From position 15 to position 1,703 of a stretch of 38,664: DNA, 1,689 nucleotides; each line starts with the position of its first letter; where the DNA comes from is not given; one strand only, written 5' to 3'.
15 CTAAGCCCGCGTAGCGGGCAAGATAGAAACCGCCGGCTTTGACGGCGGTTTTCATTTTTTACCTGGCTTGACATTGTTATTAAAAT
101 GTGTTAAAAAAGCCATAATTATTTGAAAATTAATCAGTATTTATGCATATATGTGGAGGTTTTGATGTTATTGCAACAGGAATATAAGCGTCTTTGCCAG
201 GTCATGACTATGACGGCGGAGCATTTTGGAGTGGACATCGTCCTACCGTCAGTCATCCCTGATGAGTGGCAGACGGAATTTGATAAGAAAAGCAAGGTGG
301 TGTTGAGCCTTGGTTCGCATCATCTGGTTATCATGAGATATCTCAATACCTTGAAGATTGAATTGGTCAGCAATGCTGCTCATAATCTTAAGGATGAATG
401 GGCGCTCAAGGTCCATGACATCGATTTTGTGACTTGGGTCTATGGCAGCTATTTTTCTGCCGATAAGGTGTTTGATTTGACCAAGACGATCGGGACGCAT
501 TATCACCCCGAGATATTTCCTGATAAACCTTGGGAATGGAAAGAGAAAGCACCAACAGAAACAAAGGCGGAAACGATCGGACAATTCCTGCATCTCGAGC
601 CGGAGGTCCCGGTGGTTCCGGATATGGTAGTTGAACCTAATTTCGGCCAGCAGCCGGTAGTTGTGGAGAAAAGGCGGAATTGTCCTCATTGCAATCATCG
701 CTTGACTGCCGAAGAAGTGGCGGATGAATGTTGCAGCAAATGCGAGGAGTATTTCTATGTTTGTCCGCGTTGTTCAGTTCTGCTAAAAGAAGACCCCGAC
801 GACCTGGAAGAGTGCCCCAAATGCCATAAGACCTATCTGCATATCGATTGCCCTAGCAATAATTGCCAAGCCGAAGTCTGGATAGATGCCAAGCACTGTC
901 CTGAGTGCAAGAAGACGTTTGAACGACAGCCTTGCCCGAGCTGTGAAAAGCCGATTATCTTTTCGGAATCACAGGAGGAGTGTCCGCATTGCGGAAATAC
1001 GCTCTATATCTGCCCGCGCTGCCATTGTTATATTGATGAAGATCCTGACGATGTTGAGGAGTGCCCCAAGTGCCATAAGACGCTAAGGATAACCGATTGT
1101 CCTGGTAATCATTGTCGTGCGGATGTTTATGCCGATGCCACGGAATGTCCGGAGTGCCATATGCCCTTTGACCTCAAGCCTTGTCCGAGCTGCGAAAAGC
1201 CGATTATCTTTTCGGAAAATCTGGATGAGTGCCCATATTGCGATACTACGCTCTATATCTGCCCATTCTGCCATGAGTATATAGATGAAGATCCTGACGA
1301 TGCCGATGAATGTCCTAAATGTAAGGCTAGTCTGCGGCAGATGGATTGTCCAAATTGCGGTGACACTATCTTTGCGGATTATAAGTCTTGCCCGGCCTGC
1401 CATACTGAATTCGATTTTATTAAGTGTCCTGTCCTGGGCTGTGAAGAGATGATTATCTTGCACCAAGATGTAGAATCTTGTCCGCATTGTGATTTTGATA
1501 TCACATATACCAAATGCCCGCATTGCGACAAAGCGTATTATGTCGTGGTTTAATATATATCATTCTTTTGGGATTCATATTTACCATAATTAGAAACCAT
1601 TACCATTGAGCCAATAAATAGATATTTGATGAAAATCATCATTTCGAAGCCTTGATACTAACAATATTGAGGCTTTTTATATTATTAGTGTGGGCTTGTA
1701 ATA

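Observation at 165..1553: Protein made almost entirely of zinc ribbons, generated by three tandem 249-nt duplications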

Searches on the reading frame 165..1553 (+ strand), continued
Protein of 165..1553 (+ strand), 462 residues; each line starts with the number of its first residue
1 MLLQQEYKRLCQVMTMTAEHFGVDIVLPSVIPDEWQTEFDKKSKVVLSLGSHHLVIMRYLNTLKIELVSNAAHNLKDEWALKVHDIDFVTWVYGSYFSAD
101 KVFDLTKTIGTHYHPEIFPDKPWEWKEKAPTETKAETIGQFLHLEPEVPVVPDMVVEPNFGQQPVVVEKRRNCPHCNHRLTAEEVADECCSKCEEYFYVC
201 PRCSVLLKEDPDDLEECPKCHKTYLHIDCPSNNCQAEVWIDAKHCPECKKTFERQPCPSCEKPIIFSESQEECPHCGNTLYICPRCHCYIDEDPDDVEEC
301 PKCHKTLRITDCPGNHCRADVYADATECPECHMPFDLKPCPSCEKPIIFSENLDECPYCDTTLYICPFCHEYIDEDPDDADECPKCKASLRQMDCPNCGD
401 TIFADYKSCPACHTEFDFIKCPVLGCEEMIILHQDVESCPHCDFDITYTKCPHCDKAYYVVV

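Call 62: find_related_loci(query=A5, collection=metagenome_contigs, flank=8000)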
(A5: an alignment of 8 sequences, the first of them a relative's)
Query A5 (462 aa) in metagenome_contigs; peptide patterns used: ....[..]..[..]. (x = any residue, [..] = any of these).
36 stretches matched a pattern; 3 encode a relative of the query (tblastn E <= 1e-3); 3 distinct loci.
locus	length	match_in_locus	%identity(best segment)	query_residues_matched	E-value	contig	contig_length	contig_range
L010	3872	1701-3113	32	2-460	3e-68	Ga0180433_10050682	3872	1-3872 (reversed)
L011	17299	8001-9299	30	1-460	2e-62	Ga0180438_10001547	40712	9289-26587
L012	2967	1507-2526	33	1-460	2e-59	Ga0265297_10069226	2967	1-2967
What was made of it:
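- Tried and rejected: The metagenome scan added 3 loci (call 62).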

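Call 65: search_protein_families(library=pfam, proteins=[L011:4334-5545:+, L011:6130-7794:+, L011:9432-10169:+, L011:10554-10952:+, L011:10953-11651:+, L011:11685-13700:+, L011:13797-15194:+, L011:15295-15642:+], max_evalue=0.01)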
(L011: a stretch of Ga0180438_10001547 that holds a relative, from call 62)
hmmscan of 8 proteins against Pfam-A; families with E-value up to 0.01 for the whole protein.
L011:4334-5545:+ (403 aa): 2 families
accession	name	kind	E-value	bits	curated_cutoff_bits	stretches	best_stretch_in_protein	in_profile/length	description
PF00155.27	Aminotran_1_2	-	4.7e-63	214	19.7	1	53-391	2-355/361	Aminotransferase class I and II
PF01053.26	Cys_Met_Meta_PP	-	0.00076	18.6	27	1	114-198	68-155/381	Cys/Met metabolism PLP-dependent enzyme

L011:6130-7794:+ (554 aa): 1 family
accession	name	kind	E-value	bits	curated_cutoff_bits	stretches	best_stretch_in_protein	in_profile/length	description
PF00118.29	Cpn60_TCP1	-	2.5e-72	244.6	34.3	1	22-524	1-490/490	TCP-1/cpn60 chaperonin family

L011:9432-10169:+ (245 aa): 0 families

L011:10554-10952:+ (132 aa): 0 families

L011:10953-11651:+ (232 aa): 1 family
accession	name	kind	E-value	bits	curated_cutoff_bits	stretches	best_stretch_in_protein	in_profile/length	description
PF21001.2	YqiJ_N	-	4.7e-12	46.6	23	1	21-138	13-109/116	Inner membrane protein YqiJ, N-terminal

L011:11685-13700:+ (671 aa): 1 family
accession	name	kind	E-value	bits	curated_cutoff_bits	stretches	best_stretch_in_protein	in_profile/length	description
PF01145.31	Band_7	-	3e-17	63.7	23.6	1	97-252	3-149/176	SPFH domain / Band 7 family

L011:13797-15194:+ (465 aa): 3 families
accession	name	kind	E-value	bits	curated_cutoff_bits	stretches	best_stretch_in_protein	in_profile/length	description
PF13386.12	DsbD_2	-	7.1e-15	55.9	24.9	1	283-452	30-196/199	Cytochrome C biogenesis protein transmembrane region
PF03824.22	NicO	-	1.7e-09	37.9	27.7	1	247-365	2-134/287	High-affinity nickel-transport protein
PF20420.3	DUF6702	-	0.0018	18.8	24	1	88-166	60-133/141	Domain of unknown function (DUF6702)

L011:15295-15642:+ (115 aa): 0 families
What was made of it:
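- A NicO-type metal transporter follows the cluster in L011 (call 65).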

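Call 73: find_encoding_contigs(protein=P0001, flank=10000, max_places=5)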
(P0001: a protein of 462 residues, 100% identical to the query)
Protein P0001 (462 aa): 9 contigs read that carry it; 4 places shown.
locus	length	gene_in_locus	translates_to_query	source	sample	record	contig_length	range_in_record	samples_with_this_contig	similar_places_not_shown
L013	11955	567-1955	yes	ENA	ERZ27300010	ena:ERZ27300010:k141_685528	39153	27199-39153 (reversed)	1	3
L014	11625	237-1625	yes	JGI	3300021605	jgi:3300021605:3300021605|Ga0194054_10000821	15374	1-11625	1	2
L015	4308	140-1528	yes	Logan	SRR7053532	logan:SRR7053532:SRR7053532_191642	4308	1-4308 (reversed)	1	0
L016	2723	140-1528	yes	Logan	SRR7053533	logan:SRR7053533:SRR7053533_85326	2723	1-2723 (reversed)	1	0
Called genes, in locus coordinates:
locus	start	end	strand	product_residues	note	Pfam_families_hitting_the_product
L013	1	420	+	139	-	?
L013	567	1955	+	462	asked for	PF12773:DZR (faint)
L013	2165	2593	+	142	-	-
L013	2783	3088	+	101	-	-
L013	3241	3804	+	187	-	-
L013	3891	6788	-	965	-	PF13188:PAS_8 (faint), PF00989:PAS, PF08448:PAS_4, PF13426:PAS_9, PF08447:PAS_3, PF00512:HisKA, PF02518:HATPase_c, PF00072:Response_reg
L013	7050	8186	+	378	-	PF00390:malic, PF03949:Malic_M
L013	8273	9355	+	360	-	PF07963:N_methyl (weak), PF13385:Laminin_G_3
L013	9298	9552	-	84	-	-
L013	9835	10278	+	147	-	PF00892:EamA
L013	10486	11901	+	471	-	PF13393:tRNA-synt_His, PF00587:tRNA-synt_2b (weak), PF03129:HGTP_anticodon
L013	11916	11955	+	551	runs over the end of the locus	PF00221:Lyase_aromatic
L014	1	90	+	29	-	?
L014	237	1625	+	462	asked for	PF12773:DZR (faint)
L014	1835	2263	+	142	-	-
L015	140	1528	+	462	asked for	PF12773:DZR (faint)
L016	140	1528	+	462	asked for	PF12773:DZR (faint)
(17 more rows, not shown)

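Call 76: search_solved_structures(query=window:165-1550:+, max_evalue=1)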
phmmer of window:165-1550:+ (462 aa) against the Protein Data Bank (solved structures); distinct sequences matched with E-value up to 1: 4.
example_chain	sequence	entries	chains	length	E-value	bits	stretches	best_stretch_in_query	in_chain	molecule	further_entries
2i13_A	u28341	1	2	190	0.0088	17.8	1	244-338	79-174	Aart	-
2jrp_A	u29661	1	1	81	0.18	13.5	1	226-290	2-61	Putative cytoplasmic protein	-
6isv_A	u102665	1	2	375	0.3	12.8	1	16-116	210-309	Acetophenone reductase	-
5aie_A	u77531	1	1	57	0.35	12.6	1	340-388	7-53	GENERAL NEGATIVE REGULATOR OF TRANSCRIPTION SUBUNIT 4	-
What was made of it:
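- Closest known: Pfam DZR. Different: The match to 2jrp is not significant (E 0.18, call 76).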

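Call 78: search_protein_families(library=ncbifam, proteins=[window:165-1553:+, P0004, P0013, P0014, L002:11243-11854:+, L002:9173-9781:+], max_evalue=0.01)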
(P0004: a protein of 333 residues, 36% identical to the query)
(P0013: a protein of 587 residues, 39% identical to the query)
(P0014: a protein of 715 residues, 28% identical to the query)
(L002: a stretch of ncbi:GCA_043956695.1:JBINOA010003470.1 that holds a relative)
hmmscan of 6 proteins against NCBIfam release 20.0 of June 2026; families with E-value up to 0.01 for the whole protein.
window:165-1553:+ (462 aa): 1 family
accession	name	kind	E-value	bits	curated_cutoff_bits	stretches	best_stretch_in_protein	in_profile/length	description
NF011149.0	PRK14559.1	equivalog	3.2e-05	22.9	374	1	365-415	3-50/642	serine/threonine phosphatase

P0004 (333 aa): 1 family
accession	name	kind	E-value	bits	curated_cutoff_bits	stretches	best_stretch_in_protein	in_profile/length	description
NF009030.0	PRK12366.1-1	equivalog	0.0043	15.5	1147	1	114-150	668-703/796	replication factor A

P0013 (587 aa): 2 families
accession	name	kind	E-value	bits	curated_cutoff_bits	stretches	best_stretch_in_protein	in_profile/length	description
NF011765.0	PRK15219.1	subfamily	3.3e-39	134.8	221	1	156-348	52-244/245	carbonic anhydrase family protein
NF007756.0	PRK10437.1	equivalog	4.2e-09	36.2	251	1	186-346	26-189/220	carbonate dehydratase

P0014 (715 aa): 1 family
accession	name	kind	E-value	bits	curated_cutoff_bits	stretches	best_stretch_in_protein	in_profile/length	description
NF011149.0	PRK14559.1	equivalog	0.0015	17.3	374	1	607-655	2-51/642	serine/threonine phosphatase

L002:11243-11854:+ (203 aa): 10 families
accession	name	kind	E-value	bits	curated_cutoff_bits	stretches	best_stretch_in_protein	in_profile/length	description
NF002170.0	PRK01005.1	equivalog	3.6e-06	26.9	280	1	11-91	18-98/208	V-type ATP synthase subunit E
NF050102.1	DivIVA_Wag31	equivalog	8.1e-06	25.9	260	1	8-47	133-172/256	DivIVA-like cell division protein Wag31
NF006574.0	PRK09098.1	subfamily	1.9e-05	24.2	278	1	12-44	42-74/277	HrpE/YscL family type III secretion apparatus protein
NF002424.0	PRK01558.1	equivalog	8.8e-05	22.1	241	1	10-47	23-60/203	V-type ATP synthase subunit E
NF002629.0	PRK02292.1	equivalog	0.001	18.9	184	1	11-46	18-53/192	V-type ATP synthase subunit E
TIGR02926.1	AhaH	equivalog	0.0014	18.9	48.5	1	11-42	11-42/85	ATP synthase archaeal subunit H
NF004411.0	PRK05759.1-2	equivalog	0.0019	18.3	131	1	11-50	61-100/156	F0F1 ATP synthase subunit B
NF009992.0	PRK13461.1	equivalog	0.0065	16.1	127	1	3-53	69-119/159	F0F1 ATP synthase subunit B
NF005198.1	PRK06669.1-3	equivalog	0.008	15.4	200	0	11-48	65-102/299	flagellar assembly protein FliH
TIGR01144.1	ATP_synt_b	equivalog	0.0095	15.8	65.5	1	9-47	39-77/147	F0F1 ATP synthase subunit B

L002:9173-9781:+ (202 aa): 0 families

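Call 79: search_protein_families(library=padloc, proteins=[window:165-1553:+], max_evalue=0.01)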
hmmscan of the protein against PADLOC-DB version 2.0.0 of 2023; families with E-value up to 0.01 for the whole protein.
window:165-1553:+ (462 aa): 0 families

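Call 80: search_protein_families(library=phrogs, proteins=[window:165-1553:+], max_evalue=0.01)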
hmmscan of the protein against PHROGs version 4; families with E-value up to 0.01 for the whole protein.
window:165-1553:+ (462 aa): 0 families
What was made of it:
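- Tried and rejected: NCBIfam, PADLOC and PHROGs searches were negative (calls 78-80).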

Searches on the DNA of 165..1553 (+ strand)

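Call 83: search_rna_families(source=L001, start=3800, end=5371, threshold=evalue, max_evalue=1)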
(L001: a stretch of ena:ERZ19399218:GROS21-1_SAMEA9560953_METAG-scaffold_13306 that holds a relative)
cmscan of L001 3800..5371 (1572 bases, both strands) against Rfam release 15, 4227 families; matches with E-value up to 1: 0.
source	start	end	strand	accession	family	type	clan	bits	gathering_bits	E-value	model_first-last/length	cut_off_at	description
